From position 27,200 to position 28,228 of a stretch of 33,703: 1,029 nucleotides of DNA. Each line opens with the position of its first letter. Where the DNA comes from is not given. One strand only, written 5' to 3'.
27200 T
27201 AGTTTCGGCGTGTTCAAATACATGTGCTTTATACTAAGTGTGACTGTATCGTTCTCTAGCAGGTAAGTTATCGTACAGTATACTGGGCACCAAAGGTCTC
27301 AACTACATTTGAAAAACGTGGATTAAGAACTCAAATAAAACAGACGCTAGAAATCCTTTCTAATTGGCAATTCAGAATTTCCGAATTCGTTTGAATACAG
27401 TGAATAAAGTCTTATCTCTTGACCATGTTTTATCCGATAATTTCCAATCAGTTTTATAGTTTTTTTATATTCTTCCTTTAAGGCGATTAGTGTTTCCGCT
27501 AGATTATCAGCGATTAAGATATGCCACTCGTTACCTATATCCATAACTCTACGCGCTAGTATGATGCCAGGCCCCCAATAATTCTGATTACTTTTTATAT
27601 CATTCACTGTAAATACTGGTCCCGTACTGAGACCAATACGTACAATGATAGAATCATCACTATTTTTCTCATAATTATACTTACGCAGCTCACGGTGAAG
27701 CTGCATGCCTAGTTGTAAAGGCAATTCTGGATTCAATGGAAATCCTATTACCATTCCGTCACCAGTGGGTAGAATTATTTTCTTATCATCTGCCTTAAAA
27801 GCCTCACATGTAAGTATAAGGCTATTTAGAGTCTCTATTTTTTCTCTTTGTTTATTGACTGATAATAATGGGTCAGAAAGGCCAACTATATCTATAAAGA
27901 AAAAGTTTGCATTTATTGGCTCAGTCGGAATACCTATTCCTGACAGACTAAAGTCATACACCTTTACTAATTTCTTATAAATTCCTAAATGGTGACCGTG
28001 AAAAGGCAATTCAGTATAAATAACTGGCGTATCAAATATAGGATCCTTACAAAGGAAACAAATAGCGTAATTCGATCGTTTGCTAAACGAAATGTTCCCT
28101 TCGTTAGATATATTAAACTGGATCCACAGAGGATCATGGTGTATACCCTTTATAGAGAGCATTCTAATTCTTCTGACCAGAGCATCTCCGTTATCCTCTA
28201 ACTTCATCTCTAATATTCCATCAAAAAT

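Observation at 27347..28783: KaiC-type ATPase fused to a divergent class III nucleotidyl cyclase: candidate uncharacterised second-messenger module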

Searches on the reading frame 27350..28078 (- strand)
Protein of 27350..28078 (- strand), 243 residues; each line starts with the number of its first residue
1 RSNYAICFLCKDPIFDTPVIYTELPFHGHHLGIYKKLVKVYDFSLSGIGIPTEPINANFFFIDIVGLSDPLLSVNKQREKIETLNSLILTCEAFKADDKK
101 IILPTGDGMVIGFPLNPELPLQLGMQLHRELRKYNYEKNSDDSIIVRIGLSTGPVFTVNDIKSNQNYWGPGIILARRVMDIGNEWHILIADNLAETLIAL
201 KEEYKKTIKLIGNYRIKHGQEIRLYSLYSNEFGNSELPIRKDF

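Call 30: search_solved_structures(query=A3, max_evalue=10, show_alignments=4)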
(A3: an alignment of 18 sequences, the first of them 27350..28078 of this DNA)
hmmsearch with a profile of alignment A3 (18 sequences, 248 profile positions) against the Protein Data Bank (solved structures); distinct sequences matched with E-value up to 10: 16.
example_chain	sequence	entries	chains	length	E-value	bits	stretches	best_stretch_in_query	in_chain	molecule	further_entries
4wp8_A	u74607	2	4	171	4e-05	26.4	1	97-197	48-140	Ma1120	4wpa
4wp9_A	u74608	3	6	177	4.4e-05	26.3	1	97-197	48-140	Ma1120 | Cyclase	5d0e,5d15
4wp3_A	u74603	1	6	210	6.8e-05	25.7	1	98-197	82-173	Ma1120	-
5d0g_A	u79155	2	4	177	0.00013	24.8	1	98-195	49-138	Cyclase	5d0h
5oyh_A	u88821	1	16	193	0.0048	19.6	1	57-195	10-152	Nucleotide cyclase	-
6sir_A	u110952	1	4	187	0.014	18.2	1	59-195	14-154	Nucleotide cyclase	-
3mr7_A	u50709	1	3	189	0.027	17.2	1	100-193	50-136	Adenylate/guanylate cyclase/hydrolase, alpha/beta fold family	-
6aoa_A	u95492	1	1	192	0.03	17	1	134-194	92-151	Bacterio-rhodopsin/guanylyl cyclase 1 fusion protein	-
6ao9_A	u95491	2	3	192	0.085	15.5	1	139-194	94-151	Bacterio-rhodopsin/guanylyl cyclase 1 fusion protein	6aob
4p2f_A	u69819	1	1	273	0.51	13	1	56-199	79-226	Adenylate cyclase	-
4ni2_A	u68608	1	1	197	0.66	12.6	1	52-161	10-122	Guanylate cyclase soluble subunit alpha-3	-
1yk9_A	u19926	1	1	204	0.67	12.6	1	56-199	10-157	Adenylate cyclase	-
3uvj_A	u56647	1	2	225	0.75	12.4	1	53-160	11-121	Guanylate cyclase soluble subunit alpha-3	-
4p2m_A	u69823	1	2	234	0.98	12.1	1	56-199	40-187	Adenylate cyclase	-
7yz9_A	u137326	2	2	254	1.2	11.8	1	56-199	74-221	Adenylate cyclase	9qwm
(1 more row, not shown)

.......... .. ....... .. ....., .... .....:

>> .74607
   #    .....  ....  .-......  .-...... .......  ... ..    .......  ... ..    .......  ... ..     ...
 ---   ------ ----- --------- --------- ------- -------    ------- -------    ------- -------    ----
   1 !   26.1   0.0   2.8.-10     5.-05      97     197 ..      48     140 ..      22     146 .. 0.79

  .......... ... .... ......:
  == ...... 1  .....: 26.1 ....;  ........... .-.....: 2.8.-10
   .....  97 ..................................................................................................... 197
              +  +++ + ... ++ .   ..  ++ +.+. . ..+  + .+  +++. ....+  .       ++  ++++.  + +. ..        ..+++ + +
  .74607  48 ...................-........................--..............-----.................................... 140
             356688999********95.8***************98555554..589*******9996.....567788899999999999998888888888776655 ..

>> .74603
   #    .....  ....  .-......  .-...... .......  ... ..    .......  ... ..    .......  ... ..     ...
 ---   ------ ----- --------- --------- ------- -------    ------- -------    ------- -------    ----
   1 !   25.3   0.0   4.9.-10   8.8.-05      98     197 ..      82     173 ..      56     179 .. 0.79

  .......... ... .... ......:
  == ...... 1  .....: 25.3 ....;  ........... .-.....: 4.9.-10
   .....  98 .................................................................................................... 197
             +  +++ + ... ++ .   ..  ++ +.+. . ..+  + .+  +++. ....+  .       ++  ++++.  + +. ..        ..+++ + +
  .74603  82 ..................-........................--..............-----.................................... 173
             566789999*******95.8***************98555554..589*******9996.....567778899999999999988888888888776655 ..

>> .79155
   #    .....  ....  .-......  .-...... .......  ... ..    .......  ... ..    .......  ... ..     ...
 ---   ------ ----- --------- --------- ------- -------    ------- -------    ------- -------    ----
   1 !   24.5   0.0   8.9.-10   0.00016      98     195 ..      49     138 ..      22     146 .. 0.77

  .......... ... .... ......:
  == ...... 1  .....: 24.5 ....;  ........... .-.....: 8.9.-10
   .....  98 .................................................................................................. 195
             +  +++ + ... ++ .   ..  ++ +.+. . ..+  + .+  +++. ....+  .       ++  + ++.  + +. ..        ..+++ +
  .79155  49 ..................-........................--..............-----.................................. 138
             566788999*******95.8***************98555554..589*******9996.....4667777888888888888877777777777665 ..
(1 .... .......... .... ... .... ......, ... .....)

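Call 46: predict_structure(alignment_id=A3)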
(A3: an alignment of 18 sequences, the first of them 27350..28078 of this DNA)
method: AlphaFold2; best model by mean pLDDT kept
length: 243 residues; sequences in the alignment: 18
mean_pLDDT: 83.6   pTM: 0.73
mean pLDDT of the five models: 83.6, 83.6, 82.6, 80.4, 80.1
residues with pLDDT >= 90: 98; 70-90: 117; 50-70: 17; < 50: 11
segments of 3 or more residues with pLDDT < 50: 43-51
pLDDT, mean of each block of 10 residues (from residue 1): 72 84 83 71 47 79 87 90 95 93 89 94 95 88 91 83 78 89 87 94 91 78 86 72 53
secondary structure, 60 per line:
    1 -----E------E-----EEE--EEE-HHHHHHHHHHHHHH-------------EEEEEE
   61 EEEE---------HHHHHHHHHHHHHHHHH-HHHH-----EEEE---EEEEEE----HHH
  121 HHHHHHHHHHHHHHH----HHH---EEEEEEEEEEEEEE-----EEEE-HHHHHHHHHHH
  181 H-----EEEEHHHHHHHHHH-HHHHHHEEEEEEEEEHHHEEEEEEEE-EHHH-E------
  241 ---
elements in order: E19-21 E24-26 H28-41 E55-64 H74-90 H92-95 E101-104 E108-113 H118-135 E146-159 E165-168 H170-181 E187-190 H191-200 H202-207 E208-216 E220-227

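Call 50: fold_search(model_id=the predicted structure, library=pdb)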
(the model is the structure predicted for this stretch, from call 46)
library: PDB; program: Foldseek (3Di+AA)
matches with E <= 10: 1846; with E <= 0.001: 142
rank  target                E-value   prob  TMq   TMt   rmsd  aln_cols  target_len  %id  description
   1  1ybt_A                2.3e-10  1.00  0.57  0.80   3.1       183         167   17  MYCOBACTERIUM TUBERCULOSIS ADENYLYL CYCLASE, RV1900C CHD (released 2005-02-15)
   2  3et6_B                5.2e-10  1.00  0.59  0.77   3.1       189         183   18  The crystal structure of the catalytic domain of a eukaryotic guanylate cyclase (released 2008-10-14)
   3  1ybu_A                6.6e-10  1.00  0.56  0.78   3.3       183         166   17  Mycobacterium tuberculosis adenylyl cyclase Rv1900c CHD, in complex with a substrate analog. (released 2005-02-15)
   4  1ybt_B                1.4e-09  1.00  0.56  0.77   3.1       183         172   17  MYCOBACTERIUM TUBERCULOSIS ADENYLYL CYCLASE, RV1900C CHD (released 2005-02-15)
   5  5d0h_A                2.3e-09  1.00  0.56  0.81   3.2       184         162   18  Crystal Structure of triple mutant (KDA to EGY) of an adenylyl cyclase Ma1120 from Mycobacterium avium in complex with (released 2016-08-10)
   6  1ybu_B                2.9e-09  1.00  0.55  0.78   3.2       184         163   16  Mycobacterium tuberculosis adenylyl cyclase Rv1900c CHD, in complex with a substrate analog. (released 2005-02-15)
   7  1wc0_A                3.6e-09  1.00  0.57  0.68   3.4       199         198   15  Soluble adenylyl cyclase CyaC from S. platensis in complex with alpha, beta-methylene-ATP (released 2004-12-20)
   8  5d0h_B                4.8e-09  1.00  0.55  0.81   3.5       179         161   18  Crystal Structure of triple mutant (KDA to EGY) of an adenylyl cyclase Ma1120 from Mycobacterium avium in complex with (released 2016-08-10)
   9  1fx4                  5.8e-09  1.00  0.54  0.56   6.3       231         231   15  STRUCTURE ANALYSIS OF ADENYLATE CYCLASES FROM TRYPANOSOMA BRUCEI IN THEIR MONOMERIC STATE (released 2001-02-28)
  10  1wc1_A                6.1e-09  1.00  0.59  0.72   2.8       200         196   16  Soluble adenylyl cyclase CyaC from S. platensis in complex with Rp- ATPalphaS (released 2004-12-20)
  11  3mr7_A                6.1e-09  1.00  0.55  0.74   3.7       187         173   17  Crystal Structure of Adenylate/Guanylate Cyclase/Hydrolase from Silicibacter pomeroyi (released 2010-06-23)
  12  4wpa_B                6.5e-09  1.00  0.56  0.81   3.2       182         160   19  Crystal structure of Adenylyl cyclase Ma1120 from Mycobacterium Avium bound to Pyrophosphate and Calcium (released 2015-09-02)
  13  3et6_A                6.5e-09  1.00  0.59  0.75   2.8       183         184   18  The crystal structure of the catalytic domain of a eukaryotic guanylate cyclase (released 2008-10-14)
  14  1wc1_C                8.2e-09  1.00  0.59  0.74   2.8       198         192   16  Soluble adenylyl cyclase CyaC from S. platensis in complex with Rp- ATPalphaS (released 2004-12-20)
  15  1wc0_B                8.2e-09  1.00  0.57  0.69   3.3       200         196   15  Soluble adenylyl cyclase CyaC from S. platensis in complex with alpha, beta-methylene-ATP (released 2004-12-20)
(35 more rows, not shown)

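Call 62: search_protein_representatives(alignment_id=A3)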
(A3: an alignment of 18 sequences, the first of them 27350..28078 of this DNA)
Query: 18 sequences, 248 profile positions. Proteins with E-value up to 0.001 (for the whole library): 3786; up to 1e-10: 2378; up to 1e-30: 303. The best 150 are listed.
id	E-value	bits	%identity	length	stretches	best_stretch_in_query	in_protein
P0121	4.7e-127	438.9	-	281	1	2-246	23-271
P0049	1.3e-122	424.4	-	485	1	2-245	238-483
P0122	7.7e-111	385.8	-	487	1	4-242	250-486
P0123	3.2e-110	383.8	-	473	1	3-242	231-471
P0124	1.0e-106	372.3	-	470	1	5-244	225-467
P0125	2.8e-106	370.9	-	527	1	3-243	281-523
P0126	9.7e-105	365.8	-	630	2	4-142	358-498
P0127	5.5e-104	363.4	-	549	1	4-245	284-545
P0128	6.4e-104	363.2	-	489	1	4-244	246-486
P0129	2.1e-103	361.5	-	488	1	3-244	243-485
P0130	2.2e-103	361.4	-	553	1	5-244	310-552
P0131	5.0e-103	360.2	-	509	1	3-242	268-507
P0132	1.7e-102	358.5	-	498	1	2-242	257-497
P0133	1.6e-101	355.3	-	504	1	4-245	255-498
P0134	2.7e-101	354.6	-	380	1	4-238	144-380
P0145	4.9e-72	258.7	-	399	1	48-242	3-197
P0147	1.4e-67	244.1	-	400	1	54-243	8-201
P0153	2.4e-61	223.7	-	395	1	53-243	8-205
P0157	1.4e-60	221.2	-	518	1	56-245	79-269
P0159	1.6e-59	217.8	-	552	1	57-243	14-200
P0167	2.0e-57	210.9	-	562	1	56-245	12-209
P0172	1.4e-53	198.3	-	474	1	29-245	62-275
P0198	7.8e-44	166.4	-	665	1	56-241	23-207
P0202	1.0e-42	162.7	-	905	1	59-245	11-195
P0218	7.9e-39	150.0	-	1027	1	51-243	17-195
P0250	2.6e-34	135.2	-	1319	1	57-243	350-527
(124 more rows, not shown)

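Call 63: search_protein_families(library=pfam, proteins=[P0145, P0147, P0153, P0157, P0159, P0167, P0172, P0198, P0202, P0218], max_evalue=0.001)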
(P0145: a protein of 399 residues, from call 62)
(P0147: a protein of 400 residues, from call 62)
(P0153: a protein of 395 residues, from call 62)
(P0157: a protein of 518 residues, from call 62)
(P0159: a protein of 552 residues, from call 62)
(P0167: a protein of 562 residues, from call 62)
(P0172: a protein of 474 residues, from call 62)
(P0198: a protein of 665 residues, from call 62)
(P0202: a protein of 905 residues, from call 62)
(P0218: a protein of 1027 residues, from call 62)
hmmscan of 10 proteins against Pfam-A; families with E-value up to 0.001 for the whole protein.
P0145 (399 aa): 1 family
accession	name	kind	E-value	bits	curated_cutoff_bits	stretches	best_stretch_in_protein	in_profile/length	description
PF00211.25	Guanylate_cyc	-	4.7e-05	23.5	21.9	1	13-175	10-172/183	Adenylate and Guanylate cyclase catalytic domain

P0147 (400 aa): 1 family
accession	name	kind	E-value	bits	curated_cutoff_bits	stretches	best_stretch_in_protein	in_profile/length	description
PF00211.25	Guanylate_cyc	-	2e-06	28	21.9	1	12-158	10-156/183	Adenylate and Guanylate cyclase catalytic domain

P0153 (395 aa): 1 family
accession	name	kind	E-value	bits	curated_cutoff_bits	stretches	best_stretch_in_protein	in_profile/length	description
PF00211.25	Guanylate_cyc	-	1.9e-06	28.1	21.9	1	81-156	79-154/183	Adenylate and Guanylate cyclase catalytic domain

P0157 (518 aa): 1 family
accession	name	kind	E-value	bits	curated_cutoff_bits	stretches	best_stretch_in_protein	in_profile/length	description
PF00211.25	Guanylate_cyc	-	8.9e-10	38.9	21.9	1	80-252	9-180/183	Adenylate and Guanylate cyclase catalytic domain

P0159 (552 aa): 2 families
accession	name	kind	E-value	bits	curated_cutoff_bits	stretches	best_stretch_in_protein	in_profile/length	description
PF10017.15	Methyltransf_33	-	1.8e-16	60.5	23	1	232-469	4-219/304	Histidine-specific methyltransferase, SAM-dependent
PF00211.25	Guanylate_cyc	-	3e-09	37.2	21.9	1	75-182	74-177/183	Adenylate and Guanylate cyclase catalytic domain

P0167 (562 aa): 2 families
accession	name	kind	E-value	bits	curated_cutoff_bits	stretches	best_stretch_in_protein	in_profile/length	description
PF10017.15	Methyltransf_33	-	6.4e-15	55.4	23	1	250-437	13-182/304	Histidine-specific methyltransferase, SAM-dependent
PF00211.25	Guanylate_cyc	-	6.5e-08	32.8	21.9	1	83-189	76-177/183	Adenylate and Guanylate cyclase catalytic domain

P0172 (474 aa): 0 families

P0198 (665 aa): 9 families
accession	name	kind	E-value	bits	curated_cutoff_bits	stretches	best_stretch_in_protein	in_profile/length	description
PF13847.12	Methyltransf_31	-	3.4e-10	40.2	27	1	462-576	5-113/145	Methyltransferase domain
PF13649.12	Methyltransf_25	-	5.7e-10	40.2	27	1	464-568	1-97/97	Methyltransferase domain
PF08242.18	Methyltransf_12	-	6.3e-09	36.9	30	1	465-570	1-98/98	Methyltransferase domain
PF10017.15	Methyltransf_33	-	1.6e-08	34.4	23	1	447-574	49-177/304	Histidine-specific methyltransferase, SAM-dependent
PF08241.18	Methyltransf_11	-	1.2e-07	32.7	21.2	1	465-572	1-95/95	Methyltransferase domain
PF13489.12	Methyltransf_23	-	4e-07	30.3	27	1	441-575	3-119/164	Methyltransferase domain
PF00211.25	Guanylate_cyc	-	7.7e-06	26.1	21.9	1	26-193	11-179/183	Adenylate and Guanylate cyclase catalytic domain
PF13679.12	Methyltransf_32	-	3.4e-05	24.3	27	1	453-541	15-108/143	Methyltransferase domain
PF02390.23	Methyltransf_4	-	4.4e-05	23.5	24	1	463-526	4-49/173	Putative methyltransferase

P0202 (905 aa): 6 families
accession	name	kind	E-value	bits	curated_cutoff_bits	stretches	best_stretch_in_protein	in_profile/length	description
PF00069.31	Pkinase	-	6.7e-45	154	31.7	1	622-891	2-253/263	Protein kinase domain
PF07714.23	PK_Tyr_Ser-Thr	-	6.5e-28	98.2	23.1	1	623-835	3-210/258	Protein tyrosine and serine/threonine kinase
PF00498.31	FHA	-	1.7e-17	64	20.7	1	448-512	2-67/67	FHA domain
PF16697.10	Yop-YscD_cpl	-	5.1e-12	46.3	33.2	1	431-519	4-91/94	Inner membrane component of T3SS, cytoplasmic domain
PF02861.25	Clp_N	-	5.9e-08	33.2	20.7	1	234-279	8-53/53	Clp amino terminal domain, pathogenicity island component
PF00211.25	Guanylate_cyc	-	0.00019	21.5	21.9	1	6-150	7-156/183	Adenylate and Guanylate cyclase catalytic domain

P0218 (1027 aa): 9 families
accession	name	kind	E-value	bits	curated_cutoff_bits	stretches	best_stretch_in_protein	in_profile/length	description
PF13424.12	TPR_12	-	4.8e-15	56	30.1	3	810-883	1-76/77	Tetratricopeptide repeat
PF12770.12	CHAT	-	4.8e-11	43.1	24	1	226-374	106-266/289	CHAT domain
PF00211.25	Guanylate_cyc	-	6.7e-09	36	21.9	1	94-180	96-180/183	Adenylate and Guanylate cyclase catalytic domain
PF00931.28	NB-ARC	-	1.6e-06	28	23.5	1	437-673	3-246/248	NB-ARC domain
PF05729.18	NACHT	-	5.6e-06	26.7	26.7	1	450-589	1-160/167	NACHT domain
PF14938.12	SNAP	-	3.8e-05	23.7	25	0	827-940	89-196/282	Soluble NSF attachment protein, SNAP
PF20720.3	nSTAND3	-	6.3e-05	23.2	27.2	0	439-478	7-46/155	Novel STAND NTPase 3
PF13401.12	AAA_22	-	0.00012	22.9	27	1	449-537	5-65/130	AAA domain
PF13191.12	AAA_16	-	0.00013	22.9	32.6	1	431-550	1-104/167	AAA ATPase domain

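Call 67: search_protein_families(library=padloc, proteins=[P0145, P0147, P0159, P0172, P0202, P0218, P0250], max_evalue=0.01)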
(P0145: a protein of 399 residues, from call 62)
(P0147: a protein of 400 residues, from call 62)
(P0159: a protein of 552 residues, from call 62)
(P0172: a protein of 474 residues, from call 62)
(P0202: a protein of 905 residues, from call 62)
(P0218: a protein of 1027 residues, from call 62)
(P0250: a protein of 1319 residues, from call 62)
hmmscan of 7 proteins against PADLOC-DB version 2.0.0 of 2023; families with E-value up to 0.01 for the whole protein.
P0145 (399 aa): 0 families

P0147 (400 aa): 0 families

P0159 (552 aa): 0 families

P0172 (474 aa): 0 families

P0202 (905 aa): 34 families (the best 25 are shown)
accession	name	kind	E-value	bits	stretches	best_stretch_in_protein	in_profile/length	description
PDLC04138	mad6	-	1e-64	217.6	1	613-903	45-313/659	mads_6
PDLC04042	PD-T4-6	-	4.3e-61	205.1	1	619-903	9-272/292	-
PDLC04061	PD-T4-6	-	2.8e-54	183.5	1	613-903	10-283/510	-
PDLC04053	PD-T4-6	-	4.4e-54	182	1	616-903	6-271/311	-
PDLC04054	PD-T4-6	-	1.4e-52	177.3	1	619-903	11-273/347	-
PDLC04047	PD-T4-6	-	2.3e-50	169.5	1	618-902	9-271/327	-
PDLC04060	PD-T4-6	-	2e-48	163.5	1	619-904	8-270/486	-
PDLC04057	PD-T4-6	-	8.6e-45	151.5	1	619-903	8-270/443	-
PDLC04043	PD-T4-6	-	2.7e-43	146.7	1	614-903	10-277/452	-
PDLC04041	PD-T4-6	-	2.9e-42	143.4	1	618-902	27-292/443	-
PDLC04048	PD-T4-6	-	3.1e-40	136.6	1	619-834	10-216/354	-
PDLC04040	PD-T4-6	-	5.6e-37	125.7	1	627-903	2-265/547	-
PDLC04039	PD-T4-6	-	1.9e-36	124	1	616-903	11-275/458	-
PDLC04064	PD-T4-6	-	1.7e-35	120.7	1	617-902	18-279/369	-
PDLC04055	PD-T4-6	-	8.3e-35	118.5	1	617-904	68-336/496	-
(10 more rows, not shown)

P0218 (1027 aa): 2 families
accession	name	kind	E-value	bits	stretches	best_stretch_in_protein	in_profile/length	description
PDLC01169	TPR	-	1.3e-07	29.3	2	805-919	107-215/252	TPR repeats containing protein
PDLC00734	PycC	-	3.7e-05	21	0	91-180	276-371/374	Pycsar cyclase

P0250 (1319 aa): 39 families (the best 25 are shown)
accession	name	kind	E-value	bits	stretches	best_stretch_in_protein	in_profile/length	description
PDLC04042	PD-T4-6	-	5.7e-73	244.1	1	31-310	4-280/292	-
PDLC04053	PD-T4-6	-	1.2e-67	226.6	1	35-314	8-283/311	-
PDLC04061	PD-T4-6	-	2.7e-64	216.5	1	30-333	10-314/510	-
PDLC04060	PD-T4-6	-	5.4e-64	214.9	1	31-309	3-276/486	-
PDLC04138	mad6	-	4.6e-62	208.8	1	32-332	47-343/659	mads_6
PDLC04043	PD-T4-6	-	2.1e-61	206.4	1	33-321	12-293/452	-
PDLC04054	PD-T4-6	-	1.7e-60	203.3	1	29-311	4-285/347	-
PDLC04039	PD-T4-6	-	1.2e-59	200.5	1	30-312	9-285/458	-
PDLC04047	PD-T4-6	-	5.5e-59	197.9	1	29-312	3-282/327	-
PDLC04057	PD-T4-6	-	2.2e-55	186.4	1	31-316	3-284/443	-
PDLC04041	PD-T4-6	-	6.6e-55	185.1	1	25-314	18-297/443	-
PDLC04040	PD-T4-6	-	8.6e-54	181.2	1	45-340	3-294/547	-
PDLC04052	PD-T4-6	-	1.8e-51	173.9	1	32-353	5-328/496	-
PDLC01088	C3a189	-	3.3e-51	172.8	1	42-308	3-263/840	kinase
PDLC04048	PD-T4-6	-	2.2e-48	163.4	1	28-306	2-276/354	-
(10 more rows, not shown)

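Call 69: list_cluster_members(proteins=[P0145, P0159, P0003])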
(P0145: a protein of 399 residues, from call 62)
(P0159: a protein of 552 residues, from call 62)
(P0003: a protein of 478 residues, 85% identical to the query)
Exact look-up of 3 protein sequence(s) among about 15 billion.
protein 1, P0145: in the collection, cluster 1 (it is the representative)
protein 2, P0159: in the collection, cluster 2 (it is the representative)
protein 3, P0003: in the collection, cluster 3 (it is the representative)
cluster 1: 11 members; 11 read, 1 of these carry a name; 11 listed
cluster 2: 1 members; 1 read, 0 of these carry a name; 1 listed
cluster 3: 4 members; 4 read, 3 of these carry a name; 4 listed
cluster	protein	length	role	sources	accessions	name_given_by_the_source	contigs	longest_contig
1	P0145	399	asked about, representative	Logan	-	-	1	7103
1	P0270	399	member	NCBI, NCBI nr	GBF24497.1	hypothetical protein MnTg01_00836 [archaeon MnTg01]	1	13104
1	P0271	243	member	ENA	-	-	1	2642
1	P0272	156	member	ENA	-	-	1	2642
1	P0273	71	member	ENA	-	-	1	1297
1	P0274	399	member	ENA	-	-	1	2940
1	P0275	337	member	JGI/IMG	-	-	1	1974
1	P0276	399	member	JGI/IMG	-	-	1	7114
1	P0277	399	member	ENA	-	-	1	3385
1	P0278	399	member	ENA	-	-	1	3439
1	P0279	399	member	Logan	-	-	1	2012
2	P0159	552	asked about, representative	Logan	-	-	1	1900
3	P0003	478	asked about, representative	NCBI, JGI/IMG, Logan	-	KaiC/GvpD/RAD55 family RecA-like ATPase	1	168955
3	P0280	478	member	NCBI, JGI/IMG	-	KaiC/GvpD/RAD55 family RecA-like ATPase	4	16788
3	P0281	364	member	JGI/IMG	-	hypothetical protein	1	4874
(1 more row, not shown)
